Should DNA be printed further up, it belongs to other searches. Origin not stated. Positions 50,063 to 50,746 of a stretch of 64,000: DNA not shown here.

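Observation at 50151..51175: Low-GC module: RHH repressor + GIY-YIG-like nuclease with an RGG-type low-complexity tail, preceded by an ATTAC/GTAAT operator array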

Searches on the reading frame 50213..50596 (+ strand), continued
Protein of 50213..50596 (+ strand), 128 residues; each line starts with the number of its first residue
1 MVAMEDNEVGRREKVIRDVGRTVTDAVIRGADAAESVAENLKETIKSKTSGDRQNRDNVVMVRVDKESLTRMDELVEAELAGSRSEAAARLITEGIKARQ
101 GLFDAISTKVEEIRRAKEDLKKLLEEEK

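Call 67: search_solved_structures(query=A5, max_evalue=10, show_alignments=3)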
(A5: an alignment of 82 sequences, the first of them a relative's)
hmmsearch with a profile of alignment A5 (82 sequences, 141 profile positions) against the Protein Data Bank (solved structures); distinct sequences matched with E-value up to 10: 6.
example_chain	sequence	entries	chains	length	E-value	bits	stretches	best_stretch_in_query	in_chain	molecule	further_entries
9r1o_A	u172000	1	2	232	0.0037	20.5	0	98-136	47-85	sc-apCC-6-DPH-NR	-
2x43_S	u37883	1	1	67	0.19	15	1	1-64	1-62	SHERP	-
1t6f_A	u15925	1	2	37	0.24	14.7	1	100-131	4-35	Geminin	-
8fjg_A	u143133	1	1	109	0.8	13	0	12-54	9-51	H12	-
3mxu_A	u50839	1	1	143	0.98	12.7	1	47-135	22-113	Glycine cleavage system H protein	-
4uos_A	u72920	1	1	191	2.3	11.5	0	16-57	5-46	DESIGNED HELICAL BUNDLE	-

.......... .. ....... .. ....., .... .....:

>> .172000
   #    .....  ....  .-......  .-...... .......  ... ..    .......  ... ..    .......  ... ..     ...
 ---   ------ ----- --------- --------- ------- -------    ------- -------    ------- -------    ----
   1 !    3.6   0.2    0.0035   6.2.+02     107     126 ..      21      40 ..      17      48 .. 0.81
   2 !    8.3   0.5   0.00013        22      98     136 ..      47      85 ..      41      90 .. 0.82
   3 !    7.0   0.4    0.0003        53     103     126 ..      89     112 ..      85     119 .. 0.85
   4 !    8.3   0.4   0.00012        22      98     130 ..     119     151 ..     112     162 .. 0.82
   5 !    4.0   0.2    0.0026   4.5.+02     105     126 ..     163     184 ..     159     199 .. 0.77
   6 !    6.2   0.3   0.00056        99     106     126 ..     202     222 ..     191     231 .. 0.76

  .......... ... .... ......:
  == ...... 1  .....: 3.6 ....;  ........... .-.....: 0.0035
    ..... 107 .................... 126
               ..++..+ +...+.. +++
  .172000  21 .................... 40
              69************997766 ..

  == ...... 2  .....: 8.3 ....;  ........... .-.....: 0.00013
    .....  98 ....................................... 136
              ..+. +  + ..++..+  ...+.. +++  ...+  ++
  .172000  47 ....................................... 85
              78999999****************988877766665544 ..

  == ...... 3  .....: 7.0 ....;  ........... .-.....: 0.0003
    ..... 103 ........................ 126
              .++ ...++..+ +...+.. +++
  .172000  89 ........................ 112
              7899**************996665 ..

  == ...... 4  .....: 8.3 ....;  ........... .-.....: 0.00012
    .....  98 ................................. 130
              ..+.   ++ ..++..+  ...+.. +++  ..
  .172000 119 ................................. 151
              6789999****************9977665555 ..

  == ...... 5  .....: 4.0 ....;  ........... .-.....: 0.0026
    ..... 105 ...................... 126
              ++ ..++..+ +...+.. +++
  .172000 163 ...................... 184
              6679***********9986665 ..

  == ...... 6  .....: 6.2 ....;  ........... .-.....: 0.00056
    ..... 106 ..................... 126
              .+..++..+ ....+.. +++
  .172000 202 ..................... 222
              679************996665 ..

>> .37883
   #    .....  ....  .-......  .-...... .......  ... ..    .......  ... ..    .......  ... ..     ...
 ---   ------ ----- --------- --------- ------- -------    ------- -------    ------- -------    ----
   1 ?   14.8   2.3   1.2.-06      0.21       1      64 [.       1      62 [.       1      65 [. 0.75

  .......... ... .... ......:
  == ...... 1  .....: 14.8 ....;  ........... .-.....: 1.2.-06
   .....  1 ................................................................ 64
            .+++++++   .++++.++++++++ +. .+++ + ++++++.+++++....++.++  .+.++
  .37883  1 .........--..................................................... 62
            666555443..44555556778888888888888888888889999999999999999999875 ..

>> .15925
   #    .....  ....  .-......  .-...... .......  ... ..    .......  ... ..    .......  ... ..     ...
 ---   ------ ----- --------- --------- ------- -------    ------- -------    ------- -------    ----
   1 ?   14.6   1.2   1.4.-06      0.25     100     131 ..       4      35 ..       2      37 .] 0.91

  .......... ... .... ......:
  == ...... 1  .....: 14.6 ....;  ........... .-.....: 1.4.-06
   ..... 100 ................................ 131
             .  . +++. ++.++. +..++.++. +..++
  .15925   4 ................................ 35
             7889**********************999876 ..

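Call 69: find_encoding_contigs(protein=P0085, flank=4000, max_places=2)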
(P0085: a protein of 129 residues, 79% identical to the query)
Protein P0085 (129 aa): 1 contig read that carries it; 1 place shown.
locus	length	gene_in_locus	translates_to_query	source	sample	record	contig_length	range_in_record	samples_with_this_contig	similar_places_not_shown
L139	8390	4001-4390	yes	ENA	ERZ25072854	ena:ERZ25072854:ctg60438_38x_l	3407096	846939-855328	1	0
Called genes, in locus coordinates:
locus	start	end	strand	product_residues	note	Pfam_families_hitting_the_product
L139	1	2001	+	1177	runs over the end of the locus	PF02574:S-methyl_trans, PF00809:Pterin_bind, PF02607:B12-binding_2, PF02310:B12-binding, PF02965:Met_synt_B12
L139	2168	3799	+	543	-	PF01268:FTHFS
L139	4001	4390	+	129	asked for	-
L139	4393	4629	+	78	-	-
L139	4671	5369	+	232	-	-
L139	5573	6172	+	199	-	-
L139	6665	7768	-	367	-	PF01168:Ala_racemase_N, PF14031:D-ser_dehydrat (weak)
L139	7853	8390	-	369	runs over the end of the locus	PF01168:Ala_racemase_N, PF14031:D-ser_dehydrat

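Call 70: find_encoding_contigs(protein=P0152, flank=4000, max_places=2)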
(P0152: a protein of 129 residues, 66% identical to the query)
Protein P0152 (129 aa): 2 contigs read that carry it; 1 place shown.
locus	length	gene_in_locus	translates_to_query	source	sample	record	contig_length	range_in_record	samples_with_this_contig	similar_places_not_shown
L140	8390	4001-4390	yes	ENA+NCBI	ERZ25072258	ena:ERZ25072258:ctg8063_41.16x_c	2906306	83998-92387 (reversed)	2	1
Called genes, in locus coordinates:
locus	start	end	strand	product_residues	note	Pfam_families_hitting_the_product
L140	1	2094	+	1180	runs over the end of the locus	PF02574:S-methyl_trans, PF00809:Pterin_bind, PF02607:B12-binding_2, PF02310:B12-binding, PF02965:Met_synt_B12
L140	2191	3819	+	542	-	PF01268:FTHFS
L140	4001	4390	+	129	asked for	-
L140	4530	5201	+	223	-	PF01177:Asp_Glu_race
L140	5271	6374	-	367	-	PF01168:Ala_racemase_N, PF14031:D-ser_dehydrat (weak)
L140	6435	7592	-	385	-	PF01168:Ala_racemase_N, PF14031:D-ser_dehydrat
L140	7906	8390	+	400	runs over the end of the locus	PF02515:CoA_transf_3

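Call 71: find_encoding_contigs(protein=P0155, flank=4000, max_places=2)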
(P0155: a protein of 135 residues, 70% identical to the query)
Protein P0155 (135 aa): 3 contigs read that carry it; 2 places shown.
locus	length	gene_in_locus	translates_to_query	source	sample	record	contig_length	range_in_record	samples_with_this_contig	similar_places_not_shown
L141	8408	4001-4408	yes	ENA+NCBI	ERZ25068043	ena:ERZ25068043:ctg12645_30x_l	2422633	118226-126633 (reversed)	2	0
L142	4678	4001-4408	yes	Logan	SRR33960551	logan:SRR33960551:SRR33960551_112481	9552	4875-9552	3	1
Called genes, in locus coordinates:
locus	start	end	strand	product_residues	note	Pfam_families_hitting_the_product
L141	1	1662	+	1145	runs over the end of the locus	PF02574:S-methyl_trans, PF00809:Pterin_bind, PF02607:B12-binding_2, PF02310:B12-binding, PF02965:Met_synt_B12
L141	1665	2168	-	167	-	-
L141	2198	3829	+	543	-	PF01268:FTHFS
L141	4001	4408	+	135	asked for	-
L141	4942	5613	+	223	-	PF01177:Asp_Glu_race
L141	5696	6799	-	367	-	PF01168:Ala_racemase_N, PF14031:D-ser_dehydrat (weak)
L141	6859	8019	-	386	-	PF01168:Ala_racemase_N, PF14031:D-ser_dehydrat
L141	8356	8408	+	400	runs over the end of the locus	PF02515:CoA_transf_3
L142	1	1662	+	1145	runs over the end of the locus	PF02574:S-methyl_trans, PF00809:Pterin_bind, PF02607:B12-binding_2, PF02310:B12-binding, PF02965:Met_synt_B12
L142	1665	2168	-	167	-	-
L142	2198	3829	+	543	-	PF01268:FTHFS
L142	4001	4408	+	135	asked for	-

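Call 72: find_encoding_contigs(protein=P0158, flank=4000, max_places=2)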
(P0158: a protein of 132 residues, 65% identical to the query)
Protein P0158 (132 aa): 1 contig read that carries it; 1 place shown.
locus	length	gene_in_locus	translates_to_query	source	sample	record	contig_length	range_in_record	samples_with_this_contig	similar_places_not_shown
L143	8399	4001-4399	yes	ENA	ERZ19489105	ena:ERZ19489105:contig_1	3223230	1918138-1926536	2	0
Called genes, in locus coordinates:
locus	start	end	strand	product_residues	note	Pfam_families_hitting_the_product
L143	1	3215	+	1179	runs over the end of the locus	PF02574:S-methyl_trans, PF00809:Pterin_bind, PF02607:B12-binding_2, PF02310:B12-binding, PF02965:Met_synt_B12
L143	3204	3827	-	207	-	-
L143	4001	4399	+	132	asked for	-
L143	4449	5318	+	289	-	PF04055:Radical_SAM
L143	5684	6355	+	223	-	PF01177:Asp_Glu_race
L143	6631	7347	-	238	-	-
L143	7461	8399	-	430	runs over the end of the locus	-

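Call 73: find_encoding_contigs(protein=P0074, flank=4000, max_places=4)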
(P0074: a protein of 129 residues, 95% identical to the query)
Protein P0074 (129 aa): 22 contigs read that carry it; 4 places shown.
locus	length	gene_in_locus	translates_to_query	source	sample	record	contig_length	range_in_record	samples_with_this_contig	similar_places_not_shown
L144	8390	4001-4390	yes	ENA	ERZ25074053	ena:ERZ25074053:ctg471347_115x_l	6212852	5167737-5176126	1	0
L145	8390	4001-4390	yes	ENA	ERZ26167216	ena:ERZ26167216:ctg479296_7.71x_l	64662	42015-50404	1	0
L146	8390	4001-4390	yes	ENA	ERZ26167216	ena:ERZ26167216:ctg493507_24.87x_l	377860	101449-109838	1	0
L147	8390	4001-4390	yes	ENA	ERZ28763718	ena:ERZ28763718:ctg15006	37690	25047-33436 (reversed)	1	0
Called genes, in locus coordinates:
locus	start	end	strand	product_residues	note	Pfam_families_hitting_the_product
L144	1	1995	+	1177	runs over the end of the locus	PF02574:S-methyl_trans, PF00809:Pterin_bind, PF02607:B12-binding_2, PF02310:B12-binding, PF02965:Met_synt_B12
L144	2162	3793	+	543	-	PF01268:FTHFS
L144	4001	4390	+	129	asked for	-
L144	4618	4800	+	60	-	-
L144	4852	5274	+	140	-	PF01177:Asp_Glu_race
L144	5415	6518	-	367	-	PF01168:Ala_racemase_N, PF14031:D-ser_dehydrat (weak)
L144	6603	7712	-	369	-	PF01168:Ala_racemase_N, PF14031:D-ser_dehydrat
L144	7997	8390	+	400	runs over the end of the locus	PF02515:CoA_transf_3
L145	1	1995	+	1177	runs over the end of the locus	PF02574:S-methyl_trans, PF00809:Pterin_bind, PF02607:B12-binding_2, PF02310:B12-binding, PF02965:Met_synt_B12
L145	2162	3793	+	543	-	PF01268:FTHFS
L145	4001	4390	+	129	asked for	-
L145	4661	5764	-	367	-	PF01168:Ala_racemase_N, PF14031:D-ser_dehydrat (weak)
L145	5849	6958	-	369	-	PF01168:Ala_racemase_N, PF14031:D-ser_dehydrat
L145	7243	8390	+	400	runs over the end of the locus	PF02515:CoA_transf_3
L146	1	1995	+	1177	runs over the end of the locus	PF02574:S-methyl_trans, PF00809:Pterin_bind, PF02607:B12-binding_2, PF02310:B12-binding, PF02965:Met_synt_B12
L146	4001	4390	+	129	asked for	-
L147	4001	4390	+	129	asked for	-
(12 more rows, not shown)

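Call 74: find_encoding_contigs(protein=P0079, flank=4000, max_places=2)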
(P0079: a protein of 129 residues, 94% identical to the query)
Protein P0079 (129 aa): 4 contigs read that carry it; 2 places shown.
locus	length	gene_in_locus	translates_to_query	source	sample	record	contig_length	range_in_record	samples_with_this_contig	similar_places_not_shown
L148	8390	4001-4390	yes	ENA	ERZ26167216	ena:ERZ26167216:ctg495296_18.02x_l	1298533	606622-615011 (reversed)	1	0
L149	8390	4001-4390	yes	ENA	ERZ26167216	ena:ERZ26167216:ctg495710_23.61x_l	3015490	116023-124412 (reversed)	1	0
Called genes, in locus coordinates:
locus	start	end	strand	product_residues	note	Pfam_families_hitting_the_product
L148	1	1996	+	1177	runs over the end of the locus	PF02574:S-methyl_trans, PF00809:Pterin_bind, PF02607:B12-binding_2, PF02310:B12-binding, PF02965:Met_synt_B12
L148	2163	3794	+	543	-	PF01268:FTHFS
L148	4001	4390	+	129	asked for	-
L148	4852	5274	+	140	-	PF01177:Asp_Glu_race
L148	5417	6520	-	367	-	PF01168:Ala_racemase_N, PF14031:D-ser_dehydrat (weak)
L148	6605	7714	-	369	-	PF01168:Ala_racemase_N, PF14031:D-ser_dehydrat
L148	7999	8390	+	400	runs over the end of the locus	PF02515:CoA_transf_3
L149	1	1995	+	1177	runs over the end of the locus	PF02574:S-methyl_trans, PF00809:Pterin_bind, PF02607:B12-binding_2, PF02310:B12-binding, PF02965:Met_synt_B12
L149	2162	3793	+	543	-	PF01268:FTHFS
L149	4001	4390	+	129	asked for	-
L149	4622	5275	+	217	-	PF01177:Asp_Glu_race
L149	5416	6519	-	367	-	PF01168:Ala_racemase_N, PF14031:D-ser_dehydrat (weak)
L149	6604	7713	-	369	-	PF01168:Ala_racemase_N, PF14031:D-ser_dehydrat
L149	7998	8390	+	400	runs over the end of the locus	PF02515:CoA_transf_3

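Call 75: find_encoding_contigs(protein=P0082, flank=4000, max_places=2)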
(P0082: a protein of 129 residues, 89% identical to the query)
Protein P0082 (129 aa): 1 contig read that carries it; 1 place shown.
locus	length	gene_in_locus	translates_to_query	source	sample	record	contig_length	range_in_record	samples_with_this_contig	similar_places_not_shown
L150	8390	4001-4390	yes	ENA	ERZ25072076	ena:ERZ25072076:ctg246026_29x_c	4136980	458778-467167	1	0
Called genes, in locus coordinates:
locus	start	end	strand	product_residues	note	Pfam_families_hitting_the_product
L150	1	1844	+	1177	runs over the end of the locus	PF02574:S-methyl_trans, PF00809:Pterin_bind, PF02607:B12-binding_2, PF02310:B12-binding, PF02965:Met_synt_B12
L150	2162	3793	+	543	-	PF01268:FTHFS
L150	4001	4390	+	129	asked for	-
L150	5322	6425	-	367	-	PF01168:Ala_racemase_N, PF14031:D-ser_dehydrat (weak)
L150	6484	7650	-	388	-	PF01168:Ala_racemase_N, PF14031:D-ser_dehydrat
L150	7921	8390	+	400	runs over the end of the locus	PF02515:CoA_transf_3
